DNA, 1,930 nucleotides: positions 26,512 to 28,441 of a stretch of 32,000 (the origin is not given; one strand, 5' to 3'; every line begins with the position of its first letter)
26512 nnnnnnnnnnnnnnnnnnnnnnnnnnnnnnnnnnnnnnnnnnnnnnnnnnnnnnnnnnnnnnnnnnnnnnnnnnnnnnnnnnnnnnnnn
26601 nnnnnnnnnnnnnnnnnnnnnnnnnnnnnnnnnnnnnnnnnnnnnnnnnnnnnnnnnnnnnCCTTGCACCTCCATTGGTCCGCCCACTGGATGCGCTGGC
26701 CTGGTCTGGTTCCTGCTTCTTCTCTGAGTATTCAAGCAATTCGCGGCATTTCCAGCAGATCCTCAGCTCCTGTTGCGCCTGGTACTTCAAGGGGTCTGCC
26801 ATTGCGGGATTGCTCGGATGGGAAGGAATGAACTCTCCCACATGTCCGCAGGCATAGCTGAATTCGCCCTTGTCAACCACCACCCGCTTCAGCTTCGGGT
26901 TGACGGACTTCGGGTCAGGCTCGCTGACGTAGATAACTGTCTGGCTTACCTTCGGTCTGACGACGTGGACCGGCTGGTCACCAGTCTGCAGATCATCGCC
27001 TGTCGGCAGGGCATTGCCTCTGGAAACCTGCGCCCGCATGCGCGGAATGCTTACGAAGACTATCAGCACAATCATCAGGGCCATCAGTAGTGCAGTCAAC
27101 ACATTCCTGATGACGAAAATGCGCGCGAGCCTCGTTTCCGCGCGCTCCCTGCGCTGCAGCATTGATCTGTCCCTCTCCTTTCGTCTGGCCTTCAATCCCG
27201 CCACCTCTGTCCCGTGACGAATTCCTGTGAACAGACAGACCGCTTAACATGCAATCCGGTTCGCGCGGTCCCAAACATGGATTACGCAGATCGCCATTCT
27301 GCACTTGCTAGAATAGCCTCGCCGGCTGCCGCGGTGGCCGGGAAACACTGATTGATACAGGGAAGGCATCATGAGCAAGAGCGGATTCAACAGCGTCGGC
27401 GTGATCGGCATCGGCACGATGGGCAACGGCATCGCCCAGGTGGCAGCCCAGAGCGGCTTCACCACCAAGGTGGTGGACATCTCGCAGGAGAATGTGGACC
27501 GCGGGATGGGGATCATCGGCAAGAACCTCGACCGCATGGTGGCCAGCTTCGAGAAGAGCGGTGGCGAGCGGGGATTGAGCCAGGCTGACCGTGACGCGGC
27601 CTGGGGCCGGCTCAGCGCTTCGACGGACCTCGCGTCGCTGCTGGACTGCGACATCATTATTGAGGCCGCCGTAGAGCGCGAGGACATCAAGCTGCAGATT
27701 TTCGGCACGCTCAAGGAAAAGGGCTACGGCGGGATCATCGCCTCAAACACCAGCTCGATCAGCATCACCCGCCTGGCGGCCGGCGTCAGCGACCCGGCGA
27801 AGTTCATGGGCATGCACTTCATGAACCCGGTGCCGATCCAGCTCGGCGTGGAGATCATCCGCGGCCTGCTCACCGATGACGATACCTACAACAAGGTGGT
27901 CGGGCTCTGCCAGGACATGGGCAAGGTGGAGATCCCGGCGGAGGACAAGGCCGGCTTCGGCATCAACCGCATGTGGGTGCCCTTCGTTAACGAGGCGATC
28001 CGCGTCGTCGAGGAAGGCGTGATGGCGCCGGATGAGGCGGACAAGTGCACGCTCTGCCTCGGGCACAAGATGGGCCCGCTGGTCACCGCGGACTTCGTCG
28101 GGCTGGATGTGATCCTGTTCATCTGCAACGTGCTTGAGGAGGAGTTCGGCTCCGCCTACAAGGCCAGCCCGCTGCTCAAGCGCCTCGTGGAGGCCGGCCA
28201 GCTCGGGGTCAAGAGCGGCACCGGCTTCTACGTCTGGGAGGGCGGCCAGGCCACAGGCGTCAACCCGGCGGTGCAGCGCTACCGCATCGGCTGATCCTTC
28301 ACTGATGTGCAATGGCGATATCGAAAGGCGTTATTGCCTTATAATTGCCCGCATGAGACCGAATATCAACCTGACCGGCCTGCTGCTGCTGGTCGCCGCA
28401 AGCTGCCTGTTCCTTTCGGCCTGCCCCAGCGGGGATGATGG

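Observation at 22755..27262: Tandemly duplicated two-gene membrane cassette that matches no system I recognise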

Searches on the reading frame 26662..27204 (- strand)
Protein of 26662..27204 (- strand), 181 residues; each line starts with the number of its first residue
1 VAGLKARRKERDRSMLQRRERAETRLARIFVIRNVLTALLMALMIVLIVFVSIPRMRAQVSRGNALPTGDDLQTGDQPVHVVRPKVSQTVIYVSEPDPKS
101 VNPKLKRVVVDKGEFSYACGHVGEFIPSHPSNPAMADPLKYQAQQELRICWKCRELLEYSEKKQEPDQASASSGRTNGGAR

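Call 5: search_protein_families(library=pfam, proteins=[window:26662-27204:-], max_evalue=1)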
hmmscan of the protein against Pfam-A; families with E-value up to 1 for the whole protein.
window:26662-27204:- (181 aa): 4 families
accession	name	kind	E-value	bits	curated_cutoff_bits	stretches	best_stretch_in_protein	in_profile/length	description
PF11992.13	TgpA_N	-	0.056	12.9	30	1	19-60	145-191/333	TgpA N-terminal domain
PF07155.17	ECF-ribofla_trS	-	0.066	13.6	26.7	1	33-56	6-29/172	ECF-type riboflavin transporter, S component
PF20745.2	TSP_Ig-like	-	0.13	13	27.9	1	73-151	8-85/86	Tailspike protein-like, Ig-like domain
PF15012.11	DUF4519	-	0.13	12.9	27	1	1-52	1-52/56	Domain of unknown function (DUF4519)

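Call 6: search_protein_families(library=ncbifam, proteins=[window:26662-27204:-], max_evalue=1)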
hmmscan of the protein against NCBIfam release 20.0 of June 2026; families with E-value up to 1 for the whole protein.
window:26662-27204:- (181 aa): 1 family
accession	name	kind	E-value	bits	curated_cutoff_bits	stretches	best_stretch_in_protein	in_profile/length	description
NF047391.1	SA0570_fam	equivalog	0.2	11.6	125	1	39-82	4-47/167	SA0570 family protein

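Call 16: search_protein_representatives(protein=window:26662-27204:-)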
Query: 181 residues. Proteins with E-value up to 0.001 (for the whole library): 8; up to 1e-10: 3; up to 1e-30: 1. The best 8 are listed.
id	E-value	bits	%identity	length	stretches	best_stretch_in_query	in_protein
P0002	3.2e-40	153.8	57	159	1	37-179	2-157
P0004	1.2e-13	67.3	38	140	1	30-170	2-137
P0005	5.4e-12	61.9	34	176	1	19-171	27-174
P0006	7.0e-09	51.8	30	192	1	20-165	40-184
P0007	7.7e-08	48.4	33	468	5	55-87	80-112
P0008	1.8e-07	47.2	41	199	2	101-166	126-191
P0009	7.2e-07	45.3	28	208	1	24-166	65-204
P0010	9.1e-05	38.4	32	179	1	30-166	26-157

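Call 19: find_encoding_contigs(protein=P0005, flank=8000, max_places=4)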
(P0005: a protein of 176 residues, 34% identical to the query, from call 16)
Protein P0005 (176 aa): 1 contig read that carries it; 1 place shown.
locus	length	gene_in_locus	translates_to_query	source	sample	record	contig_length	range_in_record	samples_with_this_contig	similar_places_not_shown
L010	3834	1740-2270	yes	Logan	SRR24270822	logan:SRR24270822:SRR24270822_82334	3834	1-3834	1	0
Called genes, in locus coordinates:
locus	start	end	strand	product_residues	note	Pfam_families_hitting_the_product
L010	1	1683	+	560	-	?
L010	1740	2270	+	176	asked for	-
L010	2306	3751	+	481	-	PF13570:Beta-prop_ACSF4, PF25292:Beta-prop_CGLA (faint), PF13360:PQQ_2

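Call 20: find_encoding_contigs(protein=P0004, flank=8000, max_places=3)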
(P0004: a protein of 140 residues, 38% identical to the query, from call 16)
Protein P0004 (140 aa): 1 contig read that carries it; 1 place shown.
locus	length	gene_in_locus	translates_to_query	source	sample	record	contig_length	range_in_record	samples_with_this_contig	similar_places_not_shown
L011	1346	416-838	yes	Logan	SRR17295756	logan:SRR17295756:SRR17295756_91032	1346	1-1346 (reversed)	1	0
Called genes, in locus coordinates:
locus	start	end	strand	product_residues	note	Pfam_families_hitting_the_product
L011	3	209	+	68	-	?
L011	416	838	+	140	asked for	-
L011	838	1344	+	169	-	?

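Call 21: find_encoding_contigs(protein=P0006, flank=8000, max_places=3)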
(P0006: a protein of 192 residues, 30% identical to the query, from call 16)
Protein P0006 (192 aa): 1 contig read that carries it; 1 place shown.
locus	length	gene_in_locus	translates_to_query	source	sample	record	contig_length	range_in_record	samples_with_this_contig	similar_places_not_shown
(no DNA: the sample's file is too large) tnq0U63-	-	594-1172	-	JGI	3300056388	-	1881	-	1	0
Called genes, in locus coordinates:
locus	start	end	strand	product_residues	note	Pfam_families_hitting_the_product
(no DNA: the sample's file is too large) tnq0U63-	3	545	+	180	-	?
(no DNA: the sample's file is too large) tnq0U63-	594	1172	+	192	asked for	-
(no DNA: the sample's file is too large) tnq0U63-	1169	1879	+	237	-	?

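Call 22: find_encoding_contigs(protein=P0008, flank=8000, max_places=3)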
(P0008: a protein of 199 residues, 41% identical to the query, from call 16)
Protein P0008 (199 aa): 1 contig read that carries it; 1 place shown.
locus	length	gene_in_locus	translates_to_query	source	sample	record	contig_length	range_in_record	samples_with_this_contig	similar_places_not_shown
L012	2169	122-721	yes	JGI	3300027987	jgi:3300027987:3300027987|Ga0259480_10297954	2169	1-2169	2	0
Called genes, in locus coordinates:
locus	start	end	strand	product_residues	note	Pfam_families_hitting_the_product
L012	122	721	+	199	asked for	-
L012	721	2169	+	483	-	?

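Call 23: find_encoding_contigs(protein=P0009, flank=8000, max_places=3)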
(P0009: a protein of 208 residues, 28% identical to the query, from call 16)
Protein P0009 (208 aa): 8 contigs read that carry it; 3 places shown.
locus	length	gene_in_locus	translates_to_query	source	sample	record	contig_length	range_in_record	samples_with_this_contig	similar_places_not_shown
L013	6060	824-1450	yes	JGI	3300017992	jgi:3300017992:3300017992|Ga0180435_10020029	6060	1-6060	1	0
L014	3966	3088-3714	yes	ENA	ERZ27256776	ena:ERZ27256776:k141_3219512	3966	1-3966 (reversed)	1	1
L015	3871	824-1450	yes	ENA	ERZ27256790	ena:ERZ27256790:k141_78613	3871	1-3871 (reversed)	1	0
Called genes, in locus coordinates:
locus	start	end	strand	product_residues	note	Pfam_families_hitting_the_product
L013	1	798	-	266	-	?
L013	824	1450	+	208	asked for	-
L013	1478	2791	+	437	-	PF13360:PQQ_2 (weak)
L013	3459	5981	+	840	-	PF00801:PKD, PF18911:PKD_4, PF18911:PKD_4, PF00801:PKD, PF18911:PKD_4, PF22352:K319L-like_PKD (weak), PF00801:PKD (weak), PF18911:PKD_4, +3 more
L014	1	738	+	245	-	?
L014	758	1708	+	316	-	PF27226:AF_1845 (faint)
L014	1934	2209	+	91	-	-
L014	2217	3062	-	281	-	-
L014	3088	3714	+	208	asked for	-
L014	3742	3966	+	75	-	?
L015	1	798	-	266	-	?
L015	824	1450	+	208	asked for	-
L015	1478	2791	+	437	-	PF13360:PQQ_2 (weak)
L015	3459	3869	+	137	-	?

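Call 24: find_encoding_contigs(protein=P0010, flank=8000, max_places=3)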
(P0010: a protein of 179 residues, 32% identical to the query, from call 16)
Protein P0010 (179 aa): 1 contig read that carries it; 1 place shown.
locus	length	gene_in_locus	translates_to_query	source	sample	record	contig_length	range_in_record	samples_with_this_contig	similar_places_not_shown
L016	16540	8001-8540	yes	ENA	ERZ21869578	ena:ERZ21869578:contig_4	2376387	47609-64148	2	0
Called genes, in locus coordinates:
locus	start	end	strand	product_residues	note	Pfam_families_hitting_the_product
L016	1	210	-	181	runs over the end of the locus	PF09419:PGP_phosphatase, PF00702:Hydrolase (weak), PF13242:Hydrolase_like (weak)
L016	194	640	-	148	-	-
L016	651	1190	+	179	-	PF00383:dCMP_cyt_deam_1, PF14437:MafB19-deam, PF14439:Bd3614-deam (weak)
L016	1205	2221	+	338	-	-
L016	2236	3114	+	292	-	-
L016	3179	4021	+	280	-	PF27226:AF_1845 (weak)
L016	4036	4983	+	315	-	-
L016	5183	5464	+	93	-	-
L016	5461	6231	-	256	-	-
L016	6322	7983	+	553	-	PF13360:PQQ_2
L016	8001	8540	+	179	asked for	-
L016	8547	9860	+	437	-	PF13360:PQQ_2, PF13570:Beta-prop_ACSF4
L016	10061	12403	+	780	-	PF00801:PKD, PF18911:PKD_4, PF18911:PKD_4, PF00801:PKD, PF18911:PKD_4, PF00801:PKD, PF18911:PKD_4, PF18911:PKD_4, +7 more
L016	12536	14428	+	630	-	PF00801:PKD, PF18911:PKD_4, PF18911:PKD_4, PF00801:PKD, PF22352:K319L-like_PKD (weak), PF18911:PKD_4, PF22352:K319L-like_PKD, PF18911:PKD_4, +5 more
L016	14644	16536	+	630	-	PF00801:PKD, PF18911:PKD_4, PF00801:PKD, PF18911:PKD_4, PF00801:PKD, PF18911:PKD_4, PF00801:PKD, PF18911:PKD_4, +6 more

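Call 68: search_protein_families(library=padloc, proteins=[window:26662-27204:-], max_evalue=0.01)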
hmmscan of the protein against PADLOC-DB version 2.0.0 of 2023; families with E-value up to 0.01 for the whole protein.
window:26662-27204:- (181 aa): 0 families

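Call 69: search_protein_families(library=phrogs, proteins=[window:26662-27204:-], max_evalue=0.01)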
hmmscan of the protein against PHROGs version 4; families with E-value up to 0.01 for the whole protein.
window:26662-27204:- (181 aa): 0 families

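Call 71: list_cluster_members(proteins=[P0010, P0009, P0016, P0012, P0011, P0005])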
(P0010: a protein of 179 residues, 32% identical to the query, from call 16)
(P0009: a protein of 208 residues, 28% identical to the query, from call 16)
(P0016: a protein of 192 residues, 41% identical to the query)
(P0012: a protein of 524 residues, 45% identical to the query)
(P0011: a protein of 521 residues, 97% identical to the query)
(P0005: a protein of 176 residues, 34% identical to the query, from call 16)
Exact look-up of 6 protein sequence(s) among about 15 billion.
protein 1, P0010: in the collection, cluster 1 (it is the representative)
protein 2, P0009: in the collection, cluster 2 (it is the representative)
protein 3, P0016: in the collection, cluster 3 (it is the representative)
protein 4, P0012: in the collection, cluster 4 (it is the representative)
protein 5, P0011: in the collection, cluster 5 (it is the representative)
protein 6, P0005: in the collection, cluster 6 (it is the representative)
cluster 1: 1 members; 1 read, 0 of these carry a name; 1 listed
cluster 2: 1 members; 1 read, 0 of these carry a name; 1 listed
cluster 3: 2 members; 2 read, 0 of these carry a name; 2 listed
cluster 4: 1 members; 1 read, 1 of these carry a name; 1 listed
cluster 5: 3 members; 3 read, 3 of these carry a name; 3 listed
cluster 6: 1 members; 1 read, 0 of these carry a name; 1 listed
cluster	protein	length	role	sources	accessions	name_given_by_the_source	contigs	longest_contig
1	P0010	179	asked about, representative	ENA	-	-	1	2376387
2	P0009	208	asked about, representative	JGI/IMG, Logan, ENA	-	-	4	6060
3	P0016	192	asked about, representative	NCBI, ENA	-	-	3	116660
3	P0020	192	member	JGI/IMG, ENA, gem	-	-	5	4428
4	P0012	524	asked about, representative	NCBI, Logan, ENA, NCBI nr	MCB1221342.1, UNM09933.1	MAG: PQQ-like beta-propeller repeat protein [Planctomycetales bacterium] | PQQ-like beta-propeller repeat protein [bacterium]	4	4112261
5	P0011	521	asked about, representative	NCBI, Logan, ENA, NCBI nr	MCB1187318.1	PQQ-binding-like beta-propeller repeat protein [bacterium]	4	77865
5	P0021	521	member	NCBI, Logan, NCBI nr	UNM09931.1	MAG: PQQ-binding-like beta-propeller repeat protein [Planctomycetales bacterium]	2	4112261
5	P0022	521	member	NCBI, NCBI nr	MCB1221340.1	PQQ-binding-like beta-propeller repeat protein [bacterium]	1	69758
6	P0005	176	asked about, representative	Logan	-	-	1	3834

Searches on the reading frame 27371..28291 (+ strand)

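Call 61: search_protein_families(library=pfam, proteins=[window:27371-28291:+], max_evalue=0.001)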
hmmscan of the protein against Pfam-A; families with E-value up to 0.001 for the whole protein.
window:27371-28291:+ (307 aa): 3 families
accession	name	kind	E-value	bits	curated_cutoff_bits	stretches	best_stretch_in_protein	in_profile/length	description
PF02737.24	3HCDH_N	-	2.5e-48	164.8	22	1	9-192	2-179/180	3-hydroxyacyl-CoA dehydrogenase, NAD binding domain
PF00725.27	3HCDH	-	1.4e-24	86.9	22.1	1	195-289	1-97/97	3-hydroxyacyl-CoA dehydrogenase, C-terminal domain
PF03446.21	NAD_binding_2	-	3.4e-05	24.4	21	1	9-45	2-38/161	NAD binding domain of 6-phosphogluconate dehydrogenase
